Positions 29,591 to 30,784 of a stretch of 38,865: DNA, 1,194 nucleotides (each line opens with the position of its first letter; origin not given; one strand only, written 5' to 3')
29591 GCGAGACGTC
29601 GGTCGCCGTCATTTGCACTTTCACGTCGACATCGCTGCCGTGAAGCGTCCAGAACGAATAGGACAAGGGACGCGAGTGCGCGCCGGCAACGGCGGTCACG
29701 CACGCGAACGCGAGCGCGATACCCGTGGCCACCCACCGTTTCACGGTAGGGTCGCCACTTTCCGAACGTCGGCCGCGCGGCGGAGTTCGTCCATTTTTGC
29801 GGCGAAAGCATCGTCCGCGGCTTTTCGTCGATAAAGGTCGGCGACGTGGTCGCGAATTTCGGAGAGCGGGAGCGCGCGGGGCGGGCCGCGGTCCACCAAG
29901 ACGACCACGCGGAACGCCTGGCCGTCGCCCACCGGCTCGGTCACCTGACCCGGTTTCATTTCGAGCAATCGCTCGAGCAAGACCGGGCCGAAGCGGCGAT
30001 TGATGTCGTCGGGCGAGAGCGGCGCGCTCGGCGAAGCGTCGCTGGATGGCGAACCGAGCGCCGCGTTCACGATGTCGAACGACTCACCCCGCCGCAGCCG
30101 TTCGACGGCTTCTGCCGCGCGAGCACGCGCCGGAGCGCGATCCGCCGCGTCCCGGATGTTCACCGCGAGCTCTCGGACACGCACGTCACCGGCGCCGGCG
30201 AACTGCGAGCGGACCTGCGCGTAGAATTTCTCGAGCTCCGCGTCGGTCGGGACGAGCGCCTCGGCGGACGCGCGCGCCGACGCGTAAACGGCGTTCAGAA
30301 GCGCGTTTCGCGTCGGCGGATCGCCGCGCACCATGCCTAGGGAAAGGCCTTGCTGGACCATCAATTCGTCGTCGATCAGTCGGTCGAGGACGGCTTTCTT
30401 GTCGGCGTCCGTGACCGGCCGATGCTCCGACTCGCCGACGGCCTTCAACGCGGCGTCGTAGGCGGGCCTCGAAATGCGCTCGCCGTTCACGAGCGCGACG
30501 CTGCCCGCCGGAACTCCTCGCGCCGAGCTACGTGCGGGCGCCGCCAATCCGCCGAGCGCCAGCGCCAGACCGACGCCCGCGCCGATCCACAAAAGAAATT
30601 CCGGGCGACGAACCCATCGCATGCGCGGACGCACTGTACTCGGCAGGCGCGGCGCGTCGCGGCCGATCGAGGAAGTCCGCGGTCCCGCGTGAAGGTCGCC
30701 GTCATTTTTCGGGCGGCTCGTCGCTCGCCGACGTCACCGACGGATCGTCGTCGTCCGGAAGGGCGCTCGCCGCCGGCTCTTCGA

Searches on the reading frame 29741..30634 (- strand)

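Call 3: search_protein_families(library=pfam, proteins=[window:29741-30634:-], max_evalue=0.01)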
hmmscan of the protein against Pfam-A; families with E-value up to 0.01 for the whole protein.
window:29741-30634:- (297 aa): 3 families
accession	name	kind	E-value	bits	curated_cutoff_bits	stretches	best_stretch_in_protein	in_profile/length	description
PF13145.12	Rotamase_2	-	5.5e-13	50.2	27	1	129-262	1-121/121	PPIC-type PPIASE domain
PF13623.11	SurA_N_2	-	0.00028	21.2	28.5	1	14-113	12-120/145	SurA-like N-terminal domain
PF13624.11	SurA_N_3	-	0.00034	20.9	27.2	1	23-105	23-110/162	SurA-like N-terminal domain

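Call 4: search_protein_families(library=ncbifam, proteins=[window:29741-30634:-], max_evalue=0.01)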
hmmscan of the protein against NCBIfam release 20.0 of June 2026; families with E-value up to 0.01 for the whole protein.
window:29741-30634:- (297 aa): 4 families
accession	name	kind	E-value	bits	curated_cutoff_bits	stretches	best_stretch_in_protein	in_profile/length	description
TIGR02925.1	cis_trans_EpsD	equivalog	1.5e-05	24.7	108.9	1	23-108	6-90/232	EpsD family peptidyl-prolyl cis-trans isomerase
NF008054.0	PRK10788.1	equivalog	3.8e-05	22.6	493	0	130-284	250-393/626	peptidylprolyl isomerase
NF000809.0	PRK00059.1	equivalog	0.00036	20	303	1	130-292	175-330/336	peptidylprolyl isomerase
NF051879.1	TDE1658_narrow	equivalog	0.0018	17.3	340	0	65-96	49-80/342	MOSP complex formation periplasmic protein, TDE1658 family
